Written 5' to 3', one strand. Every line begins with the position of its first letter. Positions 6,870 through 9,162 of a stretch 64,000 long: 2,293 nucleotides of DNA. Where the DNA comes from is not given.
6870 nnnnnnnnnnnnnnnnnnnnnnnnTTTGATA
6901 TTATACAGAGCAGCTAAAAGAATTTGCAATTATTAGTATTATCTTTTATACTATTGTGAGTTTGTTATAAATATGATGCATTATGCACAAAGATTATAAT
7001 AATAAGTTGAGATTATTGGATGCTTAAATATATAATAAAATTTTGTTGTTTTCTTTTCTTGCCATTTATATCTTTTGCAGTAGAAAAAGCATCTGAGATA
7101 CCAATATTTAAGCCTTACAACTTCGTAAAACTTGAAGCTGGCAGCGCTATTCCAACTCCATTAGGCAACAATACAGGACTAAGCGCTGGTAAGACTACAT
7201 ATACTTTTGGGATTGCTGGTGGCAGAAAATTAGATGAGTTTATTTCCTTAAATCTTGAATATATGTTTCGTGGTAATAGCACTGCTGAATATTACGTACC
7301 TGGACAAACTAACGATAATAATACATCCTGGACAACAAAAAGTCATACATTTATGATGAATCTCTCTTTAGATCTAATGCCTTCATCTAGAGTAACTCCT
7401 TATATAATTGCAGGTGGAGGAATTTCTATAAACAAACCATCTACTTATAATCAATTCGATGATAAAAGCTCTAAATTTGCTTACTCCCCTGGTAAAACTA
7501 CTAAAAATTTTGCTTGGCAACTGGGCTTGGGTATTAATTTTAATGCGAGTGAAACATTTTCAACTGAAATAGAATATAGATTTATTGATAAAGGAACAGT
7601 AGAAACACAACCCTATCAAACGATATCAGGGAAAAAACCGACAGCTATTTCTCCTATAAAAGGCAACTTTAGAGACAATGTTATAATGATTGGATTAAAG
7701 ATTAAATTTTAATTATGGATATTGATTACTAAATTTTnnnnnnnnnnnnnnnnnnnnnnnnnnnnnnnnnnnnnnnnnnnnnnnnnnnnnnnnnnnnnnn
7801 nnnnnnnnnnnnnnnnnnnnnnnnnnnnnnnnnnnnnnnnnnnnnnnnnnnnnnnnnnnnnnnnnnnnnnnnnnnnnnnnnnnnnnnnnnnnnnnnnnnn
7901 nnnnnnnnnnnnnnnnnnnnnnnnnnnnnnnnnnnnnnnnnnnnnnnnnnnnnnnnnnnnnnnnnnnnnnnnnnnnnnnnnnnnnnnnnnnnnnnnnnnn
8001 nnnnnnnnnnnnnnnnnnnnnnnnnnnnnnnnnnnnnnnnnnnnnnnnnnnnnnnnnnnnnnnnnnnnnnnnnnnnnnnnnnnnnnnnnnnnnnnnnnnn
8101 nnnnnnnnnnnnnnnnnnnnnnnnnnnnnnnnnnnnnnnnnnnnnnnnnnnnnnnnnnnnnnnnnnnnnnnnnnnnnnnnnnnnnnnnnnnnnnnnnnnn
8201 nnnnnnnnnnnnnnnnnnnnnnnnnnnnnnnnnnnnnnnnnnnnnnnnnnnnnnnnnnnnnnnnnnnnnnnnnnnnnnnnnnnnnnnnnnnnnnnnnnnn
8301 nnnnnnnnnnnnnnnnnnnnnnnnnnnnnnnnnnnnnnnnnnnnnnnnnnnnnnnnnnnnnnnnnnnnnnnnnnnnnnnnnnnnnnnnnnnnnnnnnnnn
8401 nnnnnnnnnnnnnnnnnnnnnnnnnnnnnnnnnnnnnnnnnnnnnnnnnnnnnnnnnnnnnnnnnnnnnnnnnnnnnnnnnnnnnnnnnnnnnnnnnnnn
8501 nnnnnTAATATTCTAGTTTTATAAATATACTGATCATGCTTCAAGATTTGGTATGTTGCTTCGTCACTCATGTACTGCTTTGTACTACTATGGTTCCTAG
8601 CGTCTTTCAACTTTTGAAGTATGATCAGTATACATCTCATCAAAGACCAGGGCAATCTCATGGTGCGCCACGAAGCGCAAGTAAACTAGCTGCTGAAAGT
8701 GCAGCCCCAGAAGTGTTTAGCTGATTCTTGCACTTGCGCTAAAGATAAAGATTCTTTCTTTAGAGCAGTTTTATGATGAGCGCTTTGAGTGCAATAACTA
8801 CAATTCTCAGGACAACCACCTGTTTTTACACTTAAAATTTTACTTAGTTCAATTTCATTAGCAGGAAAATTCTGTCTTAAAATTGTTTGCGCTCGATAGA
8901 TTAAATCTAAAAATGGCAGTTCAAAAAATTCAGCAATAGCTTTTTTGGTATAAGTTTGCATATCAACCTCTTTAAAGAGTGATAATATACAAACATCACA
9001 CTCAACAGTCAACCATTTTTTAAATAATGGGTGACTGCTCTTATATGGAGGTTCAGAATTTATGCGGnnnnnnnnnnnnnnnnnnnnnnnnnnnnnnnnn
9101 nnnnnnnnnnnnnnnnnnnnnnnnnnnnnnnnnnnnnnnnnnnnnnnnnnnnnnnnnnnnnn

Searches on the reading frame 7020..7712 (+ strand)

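Call 11: search_protein_families(library=pfam, proteins=[window:7020-7712:+], max_evalue=0.001)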
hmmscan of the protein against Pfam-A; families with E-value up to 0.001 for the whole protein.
window:7020-7712:+ (230 aa): 2 families
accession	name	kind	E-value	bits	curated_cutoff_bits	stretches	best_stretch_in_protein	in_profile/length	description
PF13505.12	OMP_b-brl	-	1.6e-11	45.2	28.7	1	50-230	36-175/175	Outer membrane protein beta-barrel domain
PF09411.16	PagL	-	0.0003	21.4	23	1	90-188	23-111/136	Lipid A 3-O-deacylase (PagL)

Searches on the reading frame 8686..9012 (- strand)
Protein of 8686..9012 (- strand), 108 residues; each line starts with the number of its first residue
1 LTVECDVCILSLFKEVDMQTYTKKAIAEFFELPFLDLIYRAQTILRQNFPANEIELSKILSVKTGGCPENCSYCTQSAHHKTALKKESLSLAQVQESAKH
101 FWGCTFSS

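Call 55: search_protein_families(library=pfam, proteins=[window:8686-9012:-], max_evalue=1)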
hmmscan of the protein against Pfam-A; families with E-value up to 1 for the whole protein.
window:8686-9012:- (108 aa): 1 family
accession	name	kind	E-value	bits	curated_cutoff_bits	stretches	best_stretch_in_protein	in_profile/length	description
PF04055.27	Radical_SAM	-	0.00061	20.4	29.5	1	63-101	3-40/166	Radical SAM superfamily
